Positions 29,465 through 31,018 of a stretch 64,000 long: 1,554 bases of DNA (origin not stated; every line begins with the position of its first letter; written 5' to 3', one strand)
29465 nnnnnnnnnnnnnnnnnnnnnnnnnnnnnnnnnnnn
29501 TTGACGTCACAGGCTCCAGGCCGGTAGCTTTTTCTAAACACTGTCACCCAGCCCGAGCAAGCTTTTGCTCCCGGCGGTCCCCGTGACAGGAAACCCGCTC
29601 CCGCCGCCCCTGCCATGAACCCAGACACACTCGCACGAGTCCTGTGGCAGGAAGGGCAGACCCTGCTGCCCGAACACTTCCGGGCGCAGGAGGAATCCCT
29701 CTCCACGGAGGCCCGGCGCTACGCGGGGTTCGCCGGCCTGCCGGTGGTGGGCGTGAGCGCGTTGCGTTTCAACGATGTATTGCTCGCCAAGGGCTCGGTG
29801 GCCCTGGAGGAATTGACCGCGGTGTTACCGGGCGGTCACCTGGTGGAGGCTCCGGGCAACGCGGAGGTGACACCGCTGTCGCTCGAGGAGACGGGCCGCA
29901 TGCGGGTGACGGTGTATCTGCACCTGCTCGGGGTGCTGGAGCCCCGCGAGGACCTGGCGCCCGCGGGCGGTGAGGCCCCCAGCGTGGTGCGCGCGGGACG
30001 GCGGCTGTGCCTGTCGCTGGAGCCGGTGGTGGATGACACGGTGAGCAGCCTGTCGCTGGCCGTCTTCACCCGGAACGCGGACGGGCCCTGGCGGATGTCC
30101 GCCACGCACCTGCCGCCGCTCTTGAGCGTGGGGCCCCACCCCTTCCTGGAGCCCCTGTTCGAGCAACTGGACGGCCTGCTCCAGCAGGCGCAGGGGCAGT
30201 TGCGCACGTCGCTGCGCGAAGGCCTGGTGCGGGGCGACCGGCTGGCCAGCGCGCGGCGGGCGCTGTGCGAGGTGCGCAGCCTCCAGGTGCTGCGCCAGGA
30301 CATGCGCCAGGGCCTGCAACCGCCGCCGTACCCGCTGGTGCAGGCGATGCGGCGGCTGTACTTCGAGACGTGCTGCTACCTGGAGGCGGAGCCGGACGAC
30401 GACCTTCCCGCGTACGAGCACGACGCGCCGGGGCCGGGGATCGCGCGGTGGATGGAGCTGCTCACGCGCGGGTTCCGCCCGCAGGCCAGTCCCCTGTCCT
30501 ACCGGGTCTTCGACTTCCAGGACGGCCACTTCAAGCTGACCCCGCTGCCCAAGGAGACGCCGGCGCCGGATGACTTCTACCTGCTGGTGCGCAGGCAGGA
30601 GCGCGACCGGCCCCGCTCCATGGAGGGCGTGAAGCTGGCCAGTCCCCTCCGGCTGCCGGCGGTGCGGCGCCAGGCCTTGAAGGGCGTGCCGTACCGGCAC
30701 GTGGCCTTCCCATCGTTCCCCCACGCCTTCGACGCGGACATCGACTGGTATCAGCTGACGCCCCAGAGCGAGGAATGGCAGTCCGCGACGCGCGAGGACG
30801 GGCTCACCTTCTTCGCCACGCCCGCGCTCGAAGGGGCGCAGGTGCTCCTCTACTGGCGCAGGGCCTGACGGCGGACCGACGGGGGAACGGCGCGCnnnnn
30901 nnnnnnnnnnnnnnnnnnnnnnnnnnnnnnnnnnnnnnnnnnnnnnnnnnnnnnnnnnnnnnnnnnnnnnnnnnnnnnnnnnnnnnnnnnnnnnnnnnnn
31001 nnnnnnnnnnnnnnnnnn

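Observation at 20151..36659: T6SS-like cluster with non-canonical gene order and no recognisable ClpV or Hcp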

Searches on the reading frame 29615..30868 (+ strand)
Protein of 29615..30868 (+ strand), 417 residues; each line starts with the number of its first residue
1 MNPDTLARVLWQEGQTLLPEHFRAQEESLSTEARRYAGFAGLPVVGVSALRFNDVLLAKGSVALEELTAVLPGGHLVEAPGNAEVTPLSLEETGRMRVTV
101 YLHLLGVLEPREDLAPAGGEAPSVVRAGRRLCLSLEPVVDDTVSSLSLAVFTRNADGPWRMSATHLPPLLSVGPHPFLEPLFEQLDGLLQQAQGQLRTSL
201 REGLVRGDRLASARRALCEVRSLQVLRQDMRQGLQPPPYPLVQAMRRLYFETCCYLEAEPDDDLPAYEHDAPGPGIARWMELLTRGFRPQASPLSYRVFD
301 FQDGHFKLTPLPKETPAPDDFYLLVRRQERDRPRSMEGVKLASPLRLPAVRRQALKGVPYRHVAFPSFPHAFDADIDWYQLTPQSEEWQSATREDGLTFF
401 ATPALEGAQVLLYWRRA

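Call 5: search_protein_families(library=pfam, proteins=[window:29615-30868:+], max_evalue=0.01)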
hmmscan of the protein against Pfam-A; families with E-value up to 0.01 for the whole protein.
window:29615-30868:+ (417 aa): 1 family
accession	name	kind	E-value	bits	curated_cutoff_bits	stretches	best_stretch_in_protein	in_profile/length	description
PF05936.17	T6SS_VasE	-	4.1e-36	125.1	23.4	2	112-412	118-426/429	Bacterial Type VI secretion, VC_A0110, EvfL, ImpJ, VasE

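Call 61: search_solved_structures(query=window:29615-30868:+, max_evalue=0.1)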
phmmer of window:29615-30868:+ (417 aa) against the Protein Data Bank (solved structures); distinct sequences matched with E-value up to 0.1: 5.
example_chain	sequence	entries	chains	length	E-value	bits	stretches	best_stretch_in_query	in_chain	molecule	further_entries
5y0e_A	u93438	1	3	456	6.1e-10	41.8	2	125-288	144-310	TssK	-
6giy_D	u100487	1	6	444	3.2e-06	29.5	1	148-289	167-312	TssK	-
5m30_A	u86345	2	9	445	3.2e-06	29.5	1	148-289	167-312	Type VI secretion protein | TssK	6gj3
6n38_A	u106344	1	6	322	3.4e-06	29.4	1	148-285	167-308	Putative type VI secretion protein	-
5mwn_A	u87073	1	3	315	3.9e-06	29.3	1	148-285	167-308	Type VI secretion protein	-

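Call 77: search_protein_families(library=ncbifam, proteins=[window:29615-30868:+], max_evalue=0.01)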
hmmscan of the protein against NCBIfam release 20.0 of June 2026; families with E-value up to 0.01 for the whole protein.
window:29615-30868:+ (417 aa): 1 family
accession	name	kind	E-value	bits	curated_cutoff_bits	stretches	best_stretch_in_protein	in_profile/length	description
TIGR03353.2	VI_chp_4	equivalog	2.8e-94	316.7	100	1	7-415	1-429/429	type VI secretion system baseplate subunit TssK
